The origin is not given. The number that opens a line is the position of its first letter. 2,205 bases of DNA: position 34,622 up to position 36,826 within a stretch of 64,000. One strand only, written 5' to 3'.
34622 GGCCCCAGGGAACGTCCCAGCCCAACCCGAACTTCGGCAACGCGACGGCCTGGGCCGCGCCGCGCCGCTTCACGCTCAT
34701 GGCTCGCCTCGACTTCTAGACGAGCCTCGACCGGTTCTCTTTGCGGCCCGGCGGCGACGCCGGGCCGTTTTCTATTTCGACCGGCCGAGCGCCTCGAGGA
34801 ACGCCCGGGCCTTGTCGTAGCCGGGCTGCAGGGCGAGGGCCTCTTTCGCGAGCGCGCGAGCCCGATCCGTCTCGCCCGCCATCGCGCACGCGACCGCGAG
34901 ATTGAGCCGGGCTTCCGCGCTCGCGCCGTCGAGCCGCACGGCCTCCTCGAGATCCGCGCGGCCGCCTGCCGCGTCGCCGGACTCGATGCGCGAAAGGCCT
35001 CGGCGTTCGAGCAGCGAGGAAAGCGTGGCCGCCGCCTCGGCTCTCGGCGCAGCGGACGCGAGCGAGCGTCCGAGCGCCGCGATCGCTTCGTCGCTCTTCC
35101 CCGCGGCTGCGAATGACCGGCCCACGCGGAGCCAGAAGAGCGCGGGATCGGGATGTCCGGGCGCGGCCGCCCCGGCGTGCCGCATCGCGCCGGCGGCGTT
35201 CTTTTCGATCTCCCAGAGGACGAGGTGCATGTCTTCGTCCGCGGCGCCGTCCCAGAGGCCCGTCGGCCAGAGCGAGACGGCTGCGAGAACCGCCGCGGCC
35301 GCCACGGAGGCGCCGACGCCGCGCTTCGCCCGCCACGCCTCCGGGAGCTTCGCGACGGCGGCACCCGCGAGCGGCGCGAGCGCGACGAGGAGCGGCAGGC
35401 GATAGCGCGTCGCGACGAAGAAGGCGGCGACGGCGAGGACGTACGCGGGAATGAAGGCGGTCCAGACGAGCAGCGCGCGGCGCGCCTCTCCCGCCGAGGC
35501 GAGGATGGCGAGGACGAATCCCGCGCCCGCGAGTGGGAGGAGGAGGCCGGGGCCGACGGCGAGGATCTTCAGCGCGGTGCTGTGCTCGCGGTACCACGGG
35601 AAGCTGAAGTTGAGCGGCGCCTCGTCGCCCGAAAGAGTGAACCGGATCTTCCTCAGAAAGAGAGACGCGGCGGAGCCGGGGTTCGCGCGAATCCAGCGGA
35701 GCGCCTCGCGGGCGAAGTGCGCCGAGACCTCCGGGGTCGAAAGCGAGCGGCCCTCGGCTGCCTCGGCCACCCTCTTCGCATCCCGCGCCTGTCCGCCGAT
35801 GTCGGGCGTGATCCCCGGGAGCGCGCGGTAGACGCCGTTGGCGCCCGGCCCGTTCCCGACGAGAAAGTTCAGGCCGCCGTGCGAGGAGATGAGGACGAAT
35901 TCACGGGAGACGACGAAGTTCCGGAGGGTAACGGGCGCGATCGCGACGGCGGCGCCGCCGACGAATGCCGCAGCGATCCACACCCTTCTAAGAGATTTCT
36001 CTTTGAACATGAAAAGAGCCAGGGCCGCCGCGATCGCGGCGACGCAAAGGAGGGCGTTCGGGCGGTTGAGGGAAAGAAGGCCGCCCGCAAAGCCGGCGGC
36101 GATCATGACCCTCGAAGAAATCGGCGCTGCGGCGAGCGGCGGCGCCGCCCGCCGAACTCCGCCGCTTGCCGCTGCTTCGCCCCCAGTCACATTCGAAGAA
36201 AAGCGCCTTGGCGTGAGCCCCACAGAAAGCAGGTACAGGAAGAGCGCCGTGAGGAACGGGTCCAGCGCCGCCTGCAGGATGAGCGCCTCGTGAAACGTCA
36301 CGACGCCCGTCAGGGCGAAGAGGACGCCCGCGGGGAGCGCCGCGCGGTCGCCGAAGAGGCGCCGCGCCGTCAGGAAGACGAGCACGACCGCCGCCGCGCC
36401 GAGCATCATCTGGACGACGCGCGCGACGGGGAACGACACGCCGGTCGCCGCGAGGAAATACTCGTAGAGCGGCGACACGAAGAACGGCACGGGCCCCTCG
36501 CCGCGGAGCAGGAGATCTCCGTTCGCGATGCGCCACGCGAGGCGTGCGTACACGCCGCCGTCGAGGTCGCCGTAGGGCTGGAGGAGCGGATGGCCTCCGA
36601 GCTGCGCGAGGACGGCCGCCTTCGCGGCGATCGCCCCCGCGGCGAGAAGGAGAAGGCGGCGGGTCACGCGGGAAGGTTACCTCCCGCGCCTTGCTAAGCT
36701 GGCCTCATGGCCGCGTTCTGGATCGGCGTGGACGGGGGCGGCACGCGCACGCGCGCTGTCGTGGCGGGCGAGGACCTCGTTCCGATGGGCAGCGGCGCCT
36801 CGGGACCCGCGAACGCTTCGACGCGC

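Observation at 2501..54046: Dispersed AT-rich polypurine/polypyrimidine motif (core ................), mostly intragenic and often in inverted pairs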

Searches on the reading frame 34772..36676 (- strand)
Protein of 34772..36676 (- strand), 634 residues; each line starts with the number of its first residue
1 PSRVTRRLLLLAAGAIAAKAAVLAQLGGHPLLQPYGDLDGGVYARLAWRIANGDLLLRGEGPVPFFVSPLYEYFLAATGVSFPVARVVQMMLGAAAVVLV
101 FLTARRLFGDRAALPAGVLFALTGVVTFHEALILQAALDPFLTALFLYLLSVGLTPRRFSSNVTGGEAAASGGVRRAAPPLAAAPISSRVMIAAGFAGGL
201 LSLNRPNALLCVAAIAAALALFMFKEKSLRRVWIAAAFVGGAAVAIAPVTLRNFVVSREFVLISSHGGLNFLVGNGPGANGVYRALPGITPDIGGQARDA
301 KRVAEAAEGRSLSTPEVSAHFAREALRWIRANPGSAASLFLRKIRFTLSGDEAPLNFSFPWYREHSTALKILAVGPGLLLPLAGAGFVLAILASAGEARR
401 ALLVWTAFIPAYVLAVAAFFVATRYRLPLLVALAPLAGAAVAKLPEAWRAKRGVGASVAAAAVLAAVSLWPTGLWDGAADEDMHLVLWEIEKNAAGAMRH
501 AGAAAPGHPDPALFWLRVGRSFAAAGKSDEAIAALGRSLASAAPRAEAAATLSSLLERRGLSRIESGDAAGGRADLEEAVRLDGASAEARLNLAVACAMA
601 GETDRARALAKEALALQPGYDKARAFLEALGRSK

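Call 13: search_protein_families(library=pfam, proteins=[window:34772-36676:-], max_evalue=0.01)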
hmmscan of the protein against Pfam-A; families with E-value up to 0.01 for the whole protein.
window:34772-36676:- (634 aa): 8 families
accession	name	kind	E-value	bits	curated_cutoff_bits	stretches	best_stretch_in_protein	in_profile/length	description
PF07719.23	TPR_2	-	1.2e-07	31.7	27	1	587-619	1-33/34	Tetratricopeptide repeat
PF14559.12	TPR_19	-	3.1e-07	31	25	1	564-625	2-63/68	Tetratricopeptide repeat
PF13432.12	TPR_16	-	1.2e-06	29.3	32.7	1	559-620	3-64/65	Tetratricopeptide repeat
PF13231.12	PMT_2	-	7.6e-06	26.7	26.1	1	64-158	3-97/160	Dolichyl-phosphate-mannose-protein mannosyltransferase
PF13431.12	TPR_17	-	0.00025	21.5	24.4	0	577-608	3-34/34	Tetratricopeptide repeat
PF00515.34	TPR_1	-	0.00039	20.5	27.8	0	587-620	1-34/34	Tetratricopeptide repeat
PF13424.12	TPR_12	-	0.00043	20.8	30.1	0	555-617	5-75/77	Tetratricopeptide repeat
PF13428.12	TPR_14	-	0.0088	17.1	23.5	1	588-626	2-40/44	Tetratricopeptide repeat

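Call 35: search_protein_families(library=ncbifam, proteins=[window:34772-36667:-], max_evalue=0.00001)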
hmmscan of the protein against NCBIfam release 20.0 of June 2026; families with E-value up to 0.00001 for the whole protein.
window:34772-36667:- (631 aa): 1 family
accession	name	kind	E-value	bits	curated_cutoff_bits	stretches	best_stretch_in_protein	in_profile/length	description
TIGR02917.1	PEP_TPR_lipo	equivalog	3.7e-07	28.4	312.2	1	510-616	364-463/899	XrtA/PEP-CTERM system TPR-repeat protein PrsT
